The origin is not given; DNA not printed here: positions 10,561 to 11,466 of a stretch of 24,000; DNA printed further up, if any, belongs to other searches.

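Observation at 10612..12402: Lower-GC two-gene module (unknown 202-aa protein + XRE-ImmA/IrrE peptidase fusion) wedged between thyA and folA-dinB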

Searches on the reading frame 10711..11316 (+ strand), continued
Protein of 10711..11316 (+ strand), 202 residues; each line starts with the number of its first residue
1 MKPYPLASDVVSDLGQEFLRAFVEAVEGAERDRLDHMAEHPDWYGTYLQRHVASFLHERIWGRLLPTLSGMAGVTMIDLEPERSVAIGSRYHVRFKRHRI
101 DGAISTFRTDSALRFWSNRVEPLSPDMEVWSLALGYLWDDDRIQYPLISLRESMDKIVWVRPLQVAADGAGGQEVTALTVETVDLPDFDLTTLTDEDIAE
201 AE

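Call 36: find_encoding_contigs(protein=P0160, flank=10000, max_places=10)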
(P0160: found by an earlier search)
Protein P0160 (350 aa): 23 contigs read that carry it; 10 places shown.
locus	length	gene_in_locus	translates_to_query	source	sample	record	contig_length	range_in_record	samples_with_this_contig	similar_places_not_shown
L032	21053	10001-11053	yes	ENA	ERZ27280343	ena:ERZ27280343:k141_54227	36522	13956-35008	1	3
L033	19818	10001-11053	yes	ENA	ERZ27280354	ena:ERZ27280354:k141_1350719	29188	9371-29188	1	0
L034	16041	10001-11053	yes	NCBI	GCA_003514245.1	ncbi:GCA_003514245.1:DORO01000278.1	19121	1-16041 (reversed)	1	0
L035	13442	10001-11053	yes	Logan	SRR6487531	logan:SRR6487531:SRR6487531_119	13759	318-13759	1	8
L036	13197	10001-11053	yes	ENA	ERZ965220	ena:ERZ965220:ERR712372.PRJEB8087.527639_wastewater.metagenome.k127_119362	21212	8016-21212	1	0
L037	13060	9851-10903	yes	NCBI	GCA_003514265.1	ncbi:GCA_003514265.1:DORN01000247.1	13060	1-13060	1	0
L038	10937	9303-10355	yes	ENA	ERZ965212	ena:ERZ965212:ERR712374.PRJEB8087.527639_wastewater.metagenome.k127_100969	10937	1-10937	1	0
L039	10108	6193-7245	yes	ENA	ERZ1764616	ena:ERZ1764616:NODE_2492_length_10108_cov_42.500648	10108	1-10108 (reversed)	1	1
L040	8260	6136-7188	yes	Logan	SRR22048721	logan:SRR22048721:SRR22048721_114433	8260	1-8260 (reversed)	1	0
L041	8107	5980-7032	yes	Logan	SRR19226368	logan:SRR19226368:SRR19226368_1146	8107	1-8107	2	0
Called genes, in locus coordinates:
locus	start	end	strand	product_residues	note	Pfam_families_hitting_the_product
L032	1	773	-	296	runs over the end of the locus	-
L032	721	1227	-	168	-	PF06841:Phage_T4_gp19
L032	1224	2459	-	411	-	PF04984:Phage_sheath_1, PF17482:Phage_sheath_1C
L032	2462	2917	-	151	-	-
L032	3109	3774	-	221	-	PF18029:Glyoxalase_6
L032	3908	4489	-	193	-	PF01841:Transglut_core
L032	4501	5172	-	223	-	PF05742:TANGO2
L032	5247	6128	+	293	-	PF20628:Dyp_perox_C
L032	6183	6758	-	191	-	PF00440:TetR_N (weak), PF17940:TetR_C_31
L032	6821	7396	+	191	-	PF01872:RibD_C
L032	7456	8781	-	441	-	PF00817:IMS, PF21999:IMS_HHH_1, PF11799:IMS_C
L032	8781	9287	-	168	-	PF00186:DHFR_1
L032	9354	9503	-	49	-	-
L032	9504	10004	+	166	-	-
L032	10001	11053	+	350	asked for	PF01381:HTH_3, PF13560:HTH_31, PF06114:Peptidase_M78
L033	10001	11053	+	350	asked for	PF01381:HTH_3, PF13560:HTH_31, PF06114:Peptidase_M78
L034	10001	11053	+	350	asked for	PF01381:HTH_3, PF13560:HTH_31, PF06114:Peptidase_M78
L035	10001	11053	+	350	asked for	PF01381:HTH_3, PF13560:HTH_31, PF06114:Peptidase_M78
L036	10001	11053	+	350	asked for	PF01381:HTH_3, PF13560:HTH_31, PF06114:Peptidase_M78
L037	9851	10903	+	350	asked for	PF01381:HTH_3, PF13560:HTH_31, PF06114:Peptidase_M78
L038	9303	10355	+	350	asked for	PF01381:HTH_3, PF13560:HTH_31, PF06114:Peptidase_M78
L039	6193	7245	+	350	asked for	PF01381:HTH_3, PF13560:HTH_31, PF06114:Peptidase_M78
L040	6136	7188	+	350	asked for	PF01381:HTH_3, PF13560:HTH_31, PF06114:Peptidase_M78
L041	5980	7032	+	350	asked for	PF01381:HTH_3, PF13560:HTH_31, PF06114:Peptidase_M78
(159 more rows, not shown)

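Call 38: find_related_loci(query=A1, collection=viral_contigs, flank=8000)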
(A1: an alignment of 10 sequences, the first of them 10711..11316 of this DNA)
Query A1 (202 aa) in viral_contigs; peptide patterns used: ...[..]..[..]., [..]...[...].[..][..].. (x = any residue, [..] = any of these).
39 stretches matched a pattern, but none encodes a relative of the query by tblastn (E <= 1e-3).

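Call 48: predict_structure(alignment_id=A2)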
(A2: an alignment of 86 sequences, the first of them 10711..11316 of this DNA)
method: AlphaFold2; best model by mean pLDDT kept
length: 202 residues; sequences in the alignment: 86
mean_pLDDT: 92.1   pTM: 0.84
mean pLDDT of the five models: 92.1, 91.9, 91.8, 91.3, 89.9
residues with pLDDT >= 90: 162; 70-90: 34; 50-70: 6; < 50: 0
segments of 3 or more residues with pLDDT < 50: none
pLDDT, mean of each block of 10 residues (from residue 1): 90 97 98 98 95 97 96 96 94 97 94 90 81 98 98 96 94 90 74 76 60
secondary structure, 60 per line:
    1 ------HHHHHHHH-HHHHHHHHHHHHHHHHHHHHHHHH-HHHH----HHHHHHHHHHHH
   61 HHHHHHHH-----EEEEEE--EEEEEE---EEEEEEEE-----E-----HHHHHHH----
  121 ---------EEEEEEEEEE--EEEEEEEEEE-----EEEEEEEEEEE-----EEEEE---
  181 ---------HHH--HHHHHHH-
elements in order: H7-14 H16-39 H41-44 H49-68 E74-79 E82-87 E91-98 H110-116 E130-139 E142-151 E157-167 E173-177 H195-201

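Call 52: fold_search(model_id=the predicted structure, library=pdb)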
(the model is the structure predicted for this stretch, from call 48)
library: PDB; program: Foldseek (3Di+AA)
matches with E <= 10: 454; with E <= 0.001: 0
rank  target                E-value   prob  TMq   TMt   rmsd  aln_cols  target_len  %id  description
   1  5csl_A                6.4e-02  0.21  0.22  0.04  12.0       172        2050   10  Crystal structure of the 500 kD yeast acetyl-CoA carboxylase holoenzyme dimer (released 2015-10-28)
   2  7xm0_A                7.7e-02  0.16  0.25  0.21  18.9       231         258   10  Crystal structure of Sau3AI-C and DNA substrate complex (released 2023-04-26)
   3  5fd5_D                8.7e-02  0.08  0.12  0.17  13.3       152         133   13  manganese uptake regulator (released 2016-12-28)
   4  5fd5_A                9.2e-02  0.08  0.13  0.17  13.7       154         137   12  manganese uptake regulator (released 2016-12-28)
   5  5trc_A                1.0e-01  0.18  0.21  0.12  12.2       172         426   10  Crystal structure of phosphorylated AC3-AC5 domains of yeast acetyl-CoA carboxylase (released 2016-12-07)
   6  4wbc                  1.3e-01  0.21  0.18  0.20  11.4       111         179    6  2.13 A STRUCTURE OF A KUNITZ-TYPE WINGED BEAN CHYMOTRYPSIN INHIBITOR PROTEIN (released 1999-03-12)
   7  5fd5_B                1.3e-01  0.09  0.15  0.20  13.6       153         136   12  manganese uptake regulator (released 2016-12-28)
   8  5cdw_P                1.5e-01  0.13  0.15  0.22   7.9        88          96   12  Crystal Structure Analysis of a mutant Grb2 SH2 domain (W121G) with a pYVNV peptide (released 2016-05-25)
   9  5fd5_C                1.6e-01  0.06  0.12  0.16  13.5       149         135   13  manganese uptake regulator (released 2016-12-28)
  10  2beb_A                1.7e-01  0.20  0.19  0.21  10.8       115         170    7  X-ray structure of Asn to Thr mutant of Winged Bean Chymotrypsin inhibitor (released 2006-06-13)
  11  5csk_A                2.1e-01  0.18  0.24  0.04  10.0       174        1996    9  Crystal structure of yeast acetyl-CoA carboxylase, unbiotinylated (released 2015-10-28)
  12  4xd9_A                2.4e-01  0.05  0.12  0.11  14.1       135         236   14  Structure of Rpf2-Rrs1 complex involved in ribosome biogenesis (released 2015-06-10)
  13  1ni0_C                2.7e-01  0.47  0.25  0.30   5.4        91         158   11  Structure of the Y94F mutant of the restriction endonuclease PvuII (released 2003-02-04)
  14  1pvi_A                2.7e-01  0.25  0.25  0.30   9.0       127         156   12  STRUCTURE OF PVUII ENDONUCLEASE WITH COGNATE DNA (released 1995-02-14)
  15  5cdw_H                2.7e-01  0.16  0.17  0.27   7.4        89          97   12  Crystal Structure Analysis of a mutant Grb2 SH2 domain (W121G) with a pYVNV peptide (released 2016-05-25)
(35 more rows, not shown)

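Call 54: search_solved_structures(query=A2, max_evalue=10)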
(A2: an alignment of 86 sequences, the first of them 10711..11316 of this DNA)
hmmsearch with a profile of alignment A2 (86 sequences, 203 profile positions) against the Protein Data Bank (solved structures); distinct sequences matched with E-value up to 10: 0.

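Call 64: search_protein_families(library=pfam, alignment_id=A3, max_evalue=0.00001)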
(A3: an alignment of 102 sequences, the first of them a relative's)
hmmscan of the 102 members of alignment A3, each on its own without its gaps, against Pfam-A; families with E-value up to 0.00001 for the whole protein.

A. member 1, L001:4058-5167:- (370 aa): 2 families
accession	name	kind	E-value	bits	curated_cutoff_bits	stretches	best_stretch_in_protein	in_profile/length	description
PF20906.3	S-Me-THD_C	-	6.4e-62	208.7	27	1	178-361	3-190/190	S-Me-THD-like, C-terminal domain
PF06032.18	S-Me-THD_N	-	2.2e-43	148.4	27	1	19-174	2-157/158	S-Me-THD-like, N-terminal domain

B. families by the number of members that match (of 102 scanned): 105 families (the first 25 are shown)
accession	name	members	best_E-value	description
PF00072.30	Response_reg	3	4.4e-30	Response regulator receiver domain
PF00392.27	GntR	3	1.5e-23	Bacterial regulatory proteins, gntR family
PF00311.23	PEPcase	2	0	Phosphoenolpyruvate carboxylase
PF00106.31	adh_short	2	1.7e-53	short chain dehydrogenase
PF13561.12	adh_short_C2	2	4e-53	Enoyl-(Acyl carrier protein) reductase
PF00005.33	ABC_tran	2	1.9e-49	ABC transporter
PF20464.3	MmeI_N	2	1.4e-35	MmeI, N-terminal domain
PF00486.34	Trans_reg_C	2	3.3e-27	Transcriptional regulatory protein, C terminal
PF20465.4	MmeI_hel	2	3.5e-24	MmeI, helicase spacer domain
PF07729.17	FCD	2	4.7e-23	FCD domain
PF13304.12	AAA_21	2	1e-17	AAA domain, putative AbiEii toxin, Type IV TA system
PF00440.29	TetR_N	2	5e-14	Bacterial regulatory proteins, tetR family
PF00583.31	Acetyltransf_1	2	3.4e-13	Acetyltransferase (GNAT) family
PF02661.23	Fic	2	9.2e-13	Fic/DOC family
PF13508.13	Acetyltransf_7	2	1.7e-12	Acetyltransferase (GNAT) domain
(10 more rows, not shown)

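Call 65: search_protein_families(library=padloc, alignment_id=A3, max_evalue=1e-8)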
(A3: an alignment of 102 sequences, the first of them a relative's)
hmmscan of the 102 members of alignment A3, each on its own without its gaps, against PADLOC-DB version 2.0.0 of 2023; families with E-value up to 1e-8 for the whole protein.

A. member 1, L001:4058-5167:- (370 aa): 0 families

B. families by the number of members that match (of 102 scanned): 60 families (the first 25 are shown)
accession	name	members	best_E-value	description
PDLC04134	mad2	3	1.1e-57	mads_2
PDLC03598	REase_MTase_IIG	2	0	Type IIG restriction enzyme-methyltransferase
PDLC03599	REase_MTase_IIG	2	1.4e-81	Type IIG restriction enzyme-methyltransferase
PDLC03627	REase_MTase_IIG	2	3.8e-76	Type IIG restriction enzyme-methyltransferase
PDLC04135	mad3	2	1.2e-53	mads_3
PDLC02225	AbiEi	2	5.5e-28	AbiEi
PDLC02239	AbiEi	2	1.7e-23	AbiEi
PDLC04140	mad8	2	4.1e-20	mads_8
PDLC02980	AriA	2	1.1e-18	-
PDLC02265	AbiEi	2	3.2e-16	AbiEi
PDLC02283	AbiEi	2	3.1e-12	AbiEi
PDLC04839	PDC-S04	2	4e-11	-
PDLC00662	HmaC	1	7.4e-264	AAA+ ATPase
PDLC03025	MTase_I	1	4.5e-172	Type I methyltransferase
PDLC03021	MTase_I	1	2.9e-167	Type I methyltransferase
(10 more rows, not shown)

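Call 76: fold_search(model_id=the predicted structure, library=viral)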
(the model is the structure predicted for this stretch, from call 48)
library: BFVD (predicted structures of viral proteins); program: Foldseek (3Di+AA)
matches with E <= 10: 753; with E <= 0.001: 0
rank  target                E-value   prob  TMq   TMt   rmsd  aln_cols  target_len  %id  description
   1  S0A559                1.6e-01  0.12  0.16  0.21  19.8       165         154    8  Uncharacterized protein [Cellulophaga phage phi4:1]
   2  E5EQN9                2.1e-01  0.21  0.30  0.26   6.9       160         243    8  (no name in the UniProt tables at hand)
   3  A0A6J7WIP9            2.2e-01  0.15  0.18  0.24  18.0       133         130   10  Uncharacterized protein [uncultured Caudovirales phage]
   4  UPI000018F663         2.4e-01  0.12  0.22  0.23  11.1       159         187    8  (no name look-up for this kind of identifier)
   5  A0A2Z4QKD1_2          2.5e-01  0.18  0.14  0.03  14.7        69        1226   14  Polyprotein (Fragment) [Sclerotinia sclerotiorum endornavirus 4]
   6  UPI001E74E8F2         3.0e-01  0.12  0.18  0.21  15.2       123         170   10  (no name look-up for this kind of identifier)
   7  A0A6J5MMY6            3.0e-01  0.12  0.13  0.06  15.7        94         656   15  Primase, C-terminal 2 [uncultured Caudovirales phage]
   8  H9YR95                3.0e-01  0.09  0.17  0.16  17.5       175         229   10  (no name in the UniProt tables at hand)
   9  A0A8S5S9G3            3.2e-01  0.13  0.12  0.06  13.4       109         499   13  Endosialidase chaperone [Phage sp. ctGns7]
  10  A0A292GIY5            3.4e-01  0.54  0.17  0.30   3.4        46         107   24  (no name in the UniProt tables at hand)
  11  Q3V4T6                3.9e-01  0.13  0.27  0.21  10.6       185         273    9  Structural protein ORF273 [Acidianus two-tailed virus]
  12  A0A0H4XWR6            3.9e-01  0.08  0.15  0.05  14.5       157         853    8  Uncharacterized protein [Salmon gill poxvirus]
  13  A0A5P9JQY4            3.9e-01  0.07  0.20  0.16  21.5       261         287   13  Nuclear protein [Psittacid alphaherpesvirus 5]
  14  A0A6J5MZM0            4.4e-01  0.10  0.20  0.17  11.9       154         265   12  PD-(D/E)XK nuclease superfamily [uncultured Caudovirales phage]
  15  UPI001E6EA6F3         4.4e-01  0.06  0.12  0.08  17.4       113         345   13  (no name look-up for this kind of identifier)
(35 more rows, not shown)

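Call 77: search_dna_similar(query=window:10711-11316:+, collection=phages, mode=protein, max_evalue=0.001)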
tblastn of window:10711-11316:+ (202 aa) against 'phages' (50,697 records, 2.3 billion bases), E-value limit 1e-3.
Records with a match: 8; places in all: 8; records where one place covers at least 80% of the query: 8.
Best place of each record, by identity: <60% 8.
By first word of the organism name: Gordonia 7; Mycobacterium 1.
By host as written in the record: Gordonia terrae 3612 5; Gordonia terrae 3621 2; Mycobacterium abscessus GD44 1.
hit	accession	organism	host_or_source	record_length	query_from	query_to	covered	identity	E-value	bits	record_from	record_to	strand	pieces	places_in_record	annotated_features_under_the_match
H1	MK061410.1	Gordonia phage Eyes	Gordonia terrae 3612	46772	1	170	84%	44.3%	6e-34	132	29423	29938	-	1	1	34: hypothetical protein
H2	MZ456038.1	Gordonia phage Shlim410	Gordonia terrae 3612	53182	1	179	89%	41.8%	3e-33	130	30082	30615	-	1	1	34: hypothetical protein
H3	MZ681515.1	Gordonia phage Hortense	Gordonia terrae 3612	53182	1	179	89%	41.8%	3e-33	130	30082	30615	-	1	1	35: hypothetical protein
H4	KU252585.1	Gordonia phage Howe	Gordonia terrae 3621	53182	1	179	89%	41.8%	3e-33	130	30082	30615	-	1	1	35: hypothetical protein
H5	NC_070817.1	Gordonia phage Howe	Gordonia terrae 3621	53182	1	179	89%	41.8%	3e-33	130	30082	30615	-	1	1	35: hypothetical protein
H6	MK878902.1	Gordonia phage Twinkle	Gordonia terrae 3612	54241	1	179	89%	41.8%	3e-33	130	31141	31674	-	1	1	34: hypothetical protein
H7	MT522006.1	Gordonia phage BBQValindra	Gordonia terrae 3612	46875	1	172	85%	41.7%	2e-33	131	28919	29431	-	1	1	34: hypothetical protein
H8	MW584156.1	Mycobacterium phage prophiGD44-1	Mycobacterium abscessus GD44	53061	3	169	83%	36.1%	5e-27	112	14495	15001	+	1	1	28: hypothetical protein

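Call 78: search_dna_similar(query=window:10711-11316:+, collection=plasmids, mode=protein, max_evalue=0.001)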
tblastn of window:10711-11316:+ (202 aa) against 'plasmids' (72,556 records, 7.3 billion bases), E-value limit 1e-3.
Records with a match: 5; places in all: 5; records where one place covers at least 80% of the query: 5.
Best place of each record, by identity: <60% 5.
By first word of the organism name: Rhodococcus 5.
By predicted mobility (MOB-suite, as given by PLSDB): mobilizable 4; non-mobilizable 1.
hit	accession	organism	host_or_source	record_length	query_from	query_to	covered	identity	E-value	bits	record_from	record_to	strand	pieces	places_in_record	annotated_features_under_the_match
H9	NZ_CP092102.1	Rhodococcus qingshengii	soil,petroleum-contaminated soil, ...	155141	1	169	84%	38.6%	5e-30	122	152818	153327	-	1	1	hypothetical protein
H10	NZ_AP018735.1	Rhodococcus erythropolis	-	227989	1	169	84%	38.6%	5e-30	122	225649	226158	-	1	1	hypothetical protein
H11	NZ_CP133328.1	Rhodococcus sp. DN22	whole organism,soil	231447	1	169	84%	38.6%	5e-30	122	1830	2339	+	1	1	hypothetical protein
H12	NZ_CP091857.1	Rhodococcus erythropolis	-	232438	1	169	84%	38.6%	5e-30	122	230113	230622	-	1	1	hypothetical protein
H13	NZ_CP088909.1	Rhodococcus qingshengii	cell culture,forest soil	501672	1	169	84%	38.6%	5e-30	122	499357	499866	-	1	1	hypothetical protein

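Call 79: get_annotated_region(hit=H5, flank=5000)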
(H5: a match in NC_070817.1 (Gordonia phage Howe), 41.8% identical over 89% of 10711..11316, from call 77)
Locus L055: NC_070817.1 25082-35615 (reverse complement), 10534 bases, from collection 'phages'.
description: Gordonia phage Howe, complete genome.
organism: Gordonia phage Howe (NCBI taxid 1777061)
taxonomy: Viruses; Duplodnaviria; Heunggongvirae; Uroviricota; Caudoviricetes; Howevirus; Howevirus howe
host: Gordonia terrae 3621; source: soil; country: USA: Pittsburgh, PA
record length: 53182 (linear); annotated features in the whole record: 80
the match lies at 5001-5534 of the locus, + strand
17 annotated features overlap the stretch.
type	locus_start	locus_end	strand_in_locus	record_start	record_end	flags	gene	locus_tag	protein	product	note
CDS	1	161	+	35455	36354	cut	45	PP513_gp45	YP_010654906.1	transcriptional repressor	immunity repressor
CDS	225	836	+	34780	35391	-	44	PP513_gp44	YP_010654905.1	antitoxin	antitoxin, in toxin/antitoxin system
CDS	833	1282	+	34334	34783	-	43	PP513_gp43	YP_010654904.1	toxin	toxin, VapBC family toxin/antitoxin system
CDS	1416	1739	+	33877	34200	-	42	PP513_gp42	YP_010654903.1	metallo-protease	hits to Che9c and Dori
CDS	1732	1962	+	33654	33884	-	41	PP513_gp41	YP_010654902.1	hypothetical protein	-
CDS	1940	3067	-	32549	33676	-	40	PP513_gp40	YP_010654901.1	integrase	integrase (Y-int)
CDS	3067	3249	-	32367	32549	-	39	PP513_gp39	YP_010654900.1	hypothetical protein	-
CDS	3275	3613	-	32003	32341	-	38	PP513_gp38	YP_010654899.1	hypothetical protein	-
CDS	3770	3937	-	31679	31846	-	37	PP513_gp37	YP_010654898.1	hypothetical protein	-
CDS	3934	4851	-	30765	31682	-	36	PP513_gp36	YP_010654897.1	integrase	integrase (Y-int)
CDS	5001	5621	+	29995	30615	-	35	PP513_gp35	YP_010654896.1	hypothetical protein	-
CDS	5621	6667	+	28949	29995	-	34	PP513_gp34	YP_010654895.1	helix-turn-helix DNA binding protein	XRE family transcriptional regulator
CDS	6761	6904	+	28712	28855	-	33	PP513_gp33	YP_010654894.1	hypothetical protein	-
CDS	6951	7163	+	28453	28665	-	32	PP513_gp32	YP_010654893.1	hypothetical protein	-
CDS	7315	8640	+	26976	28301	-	31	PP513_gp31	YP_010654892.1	hypothetical protein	-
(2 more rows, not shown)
